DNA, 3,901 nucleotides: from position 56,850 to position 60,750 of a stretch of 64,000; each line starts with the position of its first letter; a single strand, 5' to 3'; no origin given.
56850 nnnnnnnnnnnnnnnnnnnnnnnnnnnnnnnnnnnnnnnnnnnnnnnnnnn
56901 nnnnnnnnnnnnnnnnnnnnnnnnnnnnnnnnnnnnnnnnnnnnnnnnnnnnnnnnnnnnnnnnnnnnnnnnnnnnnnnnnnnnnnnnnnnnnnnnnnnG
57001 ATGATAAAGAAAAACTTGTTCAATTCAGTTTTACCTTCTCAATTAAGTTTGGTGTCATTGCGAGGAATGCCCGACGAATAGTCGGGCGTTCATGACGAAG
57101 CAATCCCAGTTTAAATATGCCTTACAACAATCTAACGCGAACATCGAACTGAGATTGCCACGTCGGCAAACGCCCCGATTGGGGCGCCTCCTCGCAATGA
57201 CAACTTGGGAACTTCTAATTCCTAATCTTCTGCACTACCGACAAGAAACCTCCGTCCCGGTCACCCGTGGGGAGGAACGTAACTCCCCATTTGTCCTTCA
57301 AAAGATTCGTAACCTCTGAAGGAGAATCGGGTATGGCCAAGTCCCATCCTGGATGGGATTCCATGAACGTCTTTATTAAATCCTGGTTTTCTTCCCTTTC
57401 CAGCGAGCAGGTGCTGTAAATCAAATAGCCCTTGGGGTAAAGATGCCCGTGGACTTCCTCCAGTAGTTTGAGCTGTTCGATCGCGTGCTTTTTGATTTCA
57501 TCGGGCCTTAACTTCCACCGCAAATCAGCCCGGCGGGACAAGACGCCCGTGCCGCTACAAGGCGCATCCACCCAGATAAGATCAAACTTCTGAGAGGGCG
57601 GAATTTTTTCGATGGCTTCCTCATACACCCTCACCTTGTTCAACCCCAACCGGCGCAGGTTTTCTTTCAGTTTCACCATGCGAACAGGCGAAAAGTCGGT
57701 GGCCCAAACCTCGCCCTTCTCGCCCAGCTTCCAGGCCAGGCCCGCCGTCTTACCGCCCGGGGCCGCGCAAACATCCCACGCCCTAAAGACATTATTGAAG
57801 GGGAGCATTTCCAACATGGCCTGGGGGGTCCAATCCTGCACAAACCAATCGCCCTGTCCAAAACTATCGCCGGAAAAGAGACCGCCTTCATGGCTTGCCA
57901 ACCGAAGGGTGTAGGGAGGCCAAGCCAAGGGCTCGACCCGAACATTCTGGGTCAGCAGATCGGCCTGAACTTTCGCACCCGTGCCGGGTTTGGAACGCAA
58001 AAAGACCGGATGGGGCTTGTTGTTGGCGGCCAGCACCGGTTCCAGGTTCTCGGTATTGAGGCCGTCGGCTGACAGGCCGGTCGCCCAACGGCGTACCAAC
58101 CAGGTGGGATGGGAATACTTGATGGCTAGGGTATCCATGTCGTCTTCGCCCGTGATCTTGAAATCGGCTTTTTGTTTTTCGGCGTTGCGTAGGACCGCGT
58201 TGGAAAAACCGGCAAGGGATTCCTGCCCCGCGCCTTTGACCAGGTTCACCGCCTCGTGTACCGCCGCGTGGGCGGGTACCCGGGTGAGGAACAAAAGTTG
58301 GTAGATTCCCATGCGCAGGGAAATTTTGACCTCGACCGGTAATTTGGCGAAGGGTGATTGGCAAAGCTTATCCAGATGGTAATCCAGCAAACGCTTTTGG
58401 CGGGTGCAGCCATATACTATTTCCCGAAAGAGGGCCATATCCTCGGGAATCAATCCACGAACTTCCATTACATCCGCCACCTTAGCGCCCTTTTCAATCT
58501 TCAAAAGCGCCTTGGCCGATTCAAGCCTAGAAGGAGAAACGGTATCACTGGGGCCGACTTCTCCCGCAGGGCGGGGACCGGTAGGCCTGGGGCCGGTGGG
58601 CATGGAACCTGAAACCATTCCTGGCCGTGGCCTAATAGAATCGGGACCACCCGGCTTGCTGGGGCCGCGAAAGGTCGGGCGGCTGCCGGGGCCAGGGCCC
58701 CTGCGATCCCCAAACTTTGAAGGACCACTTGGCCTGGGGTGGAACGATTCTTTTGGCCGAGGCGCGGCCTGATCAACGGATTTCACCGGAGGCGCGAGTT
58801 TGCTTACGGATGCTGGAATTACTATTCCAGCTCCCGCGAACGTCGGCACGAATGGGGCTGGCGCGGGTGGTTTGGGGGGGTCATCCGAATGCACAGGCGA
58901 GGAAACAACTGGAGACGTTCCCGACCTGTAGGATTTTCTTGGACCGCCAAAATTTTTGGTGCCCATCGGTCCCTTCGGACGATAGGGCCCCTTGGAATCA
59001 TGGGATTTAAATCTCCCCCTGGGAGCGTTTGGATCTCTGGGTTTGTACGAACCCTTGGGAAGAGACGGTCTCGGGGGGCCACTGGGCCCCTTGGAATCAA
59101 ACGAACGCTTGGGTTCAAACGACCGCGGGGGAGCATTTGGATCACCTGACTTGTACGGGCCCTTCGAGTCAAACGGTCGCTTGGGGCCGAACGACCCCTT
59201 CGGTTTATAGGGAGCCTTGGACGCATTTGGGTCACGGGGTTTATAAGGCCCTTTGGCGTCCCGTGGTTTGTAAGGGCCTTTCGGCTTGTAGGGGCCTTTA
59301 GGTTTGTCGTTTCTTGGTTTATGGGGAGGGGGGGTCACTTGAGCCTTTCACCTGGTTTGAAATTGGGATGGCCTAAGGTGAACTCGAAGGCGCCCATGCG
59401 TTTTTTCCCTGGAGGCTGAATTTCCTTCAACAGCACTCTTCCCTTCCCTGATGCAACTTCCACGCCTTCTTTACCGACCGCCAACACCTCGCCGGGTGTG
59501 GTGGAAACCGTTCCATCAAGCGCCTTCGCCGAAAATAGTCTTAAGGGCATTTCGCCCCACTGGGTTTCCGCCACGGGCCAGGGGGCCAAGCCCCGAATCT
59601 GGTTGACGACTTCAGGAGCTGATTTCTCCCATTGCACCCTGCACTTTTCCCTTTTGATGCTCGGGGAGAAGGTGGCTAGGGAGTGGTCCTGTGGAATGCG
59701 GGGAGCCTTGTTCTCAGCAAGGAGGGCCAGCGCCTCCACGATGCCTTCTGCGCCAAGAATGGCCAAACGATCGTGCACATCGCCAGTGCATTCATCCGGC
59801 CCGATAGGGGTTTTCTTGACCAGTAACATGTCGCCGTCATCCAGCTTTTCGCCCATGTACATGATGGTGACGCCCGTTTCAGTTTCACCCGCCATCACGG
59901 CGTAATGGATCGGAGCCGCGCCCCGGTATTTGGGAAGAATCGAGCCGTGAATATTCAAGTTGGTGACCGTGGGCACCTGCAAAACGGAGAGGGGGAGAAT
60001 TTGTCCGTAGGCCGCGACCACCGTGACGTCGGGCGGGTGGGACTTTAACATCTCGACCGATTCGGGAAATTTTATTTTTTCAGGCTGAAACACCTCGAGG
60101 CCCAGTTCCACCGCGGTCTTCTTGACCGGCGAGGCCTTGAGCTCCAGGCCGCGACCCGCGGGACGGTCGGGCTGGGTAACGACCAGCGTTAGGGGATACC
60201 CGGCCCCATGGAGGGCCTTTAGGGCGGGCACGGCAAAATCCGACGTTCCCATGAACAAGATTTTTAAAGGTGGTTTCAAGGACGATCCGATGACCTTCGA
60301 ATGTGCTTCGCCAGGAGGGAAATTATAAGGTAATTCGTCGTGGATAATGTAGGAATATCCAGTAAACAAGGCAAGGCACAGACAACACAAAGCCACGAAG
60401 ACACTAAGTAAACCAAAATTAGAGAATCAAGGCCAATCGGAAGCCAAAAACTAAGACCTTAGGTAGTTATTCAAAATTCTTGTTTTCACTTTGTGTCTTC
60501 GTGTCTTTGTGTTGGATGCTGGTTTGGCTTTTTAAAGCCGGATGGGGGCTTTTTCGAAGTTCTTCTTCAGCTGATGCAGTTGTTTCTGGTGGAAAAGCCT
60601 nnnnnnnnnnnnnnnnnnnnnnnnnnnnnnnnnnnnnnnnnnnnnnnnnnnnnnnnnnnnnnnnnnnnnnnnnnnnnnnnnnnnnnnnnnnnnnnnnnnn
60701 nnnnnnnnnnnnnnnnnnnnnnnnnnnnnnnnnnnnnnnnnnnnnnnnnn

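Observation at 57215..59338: RsmB methyltransferase carrying a ~260-aa N-terminal KPKGPY-repeat extension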

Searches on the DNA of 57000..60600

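Call 34: search_rna_families(source=window, start=57000, end=60600, threshold=evalue, max_evalue=1)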
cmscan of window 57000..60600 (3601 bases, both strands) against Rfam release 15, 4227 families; matches with E-value up to 1: 0.
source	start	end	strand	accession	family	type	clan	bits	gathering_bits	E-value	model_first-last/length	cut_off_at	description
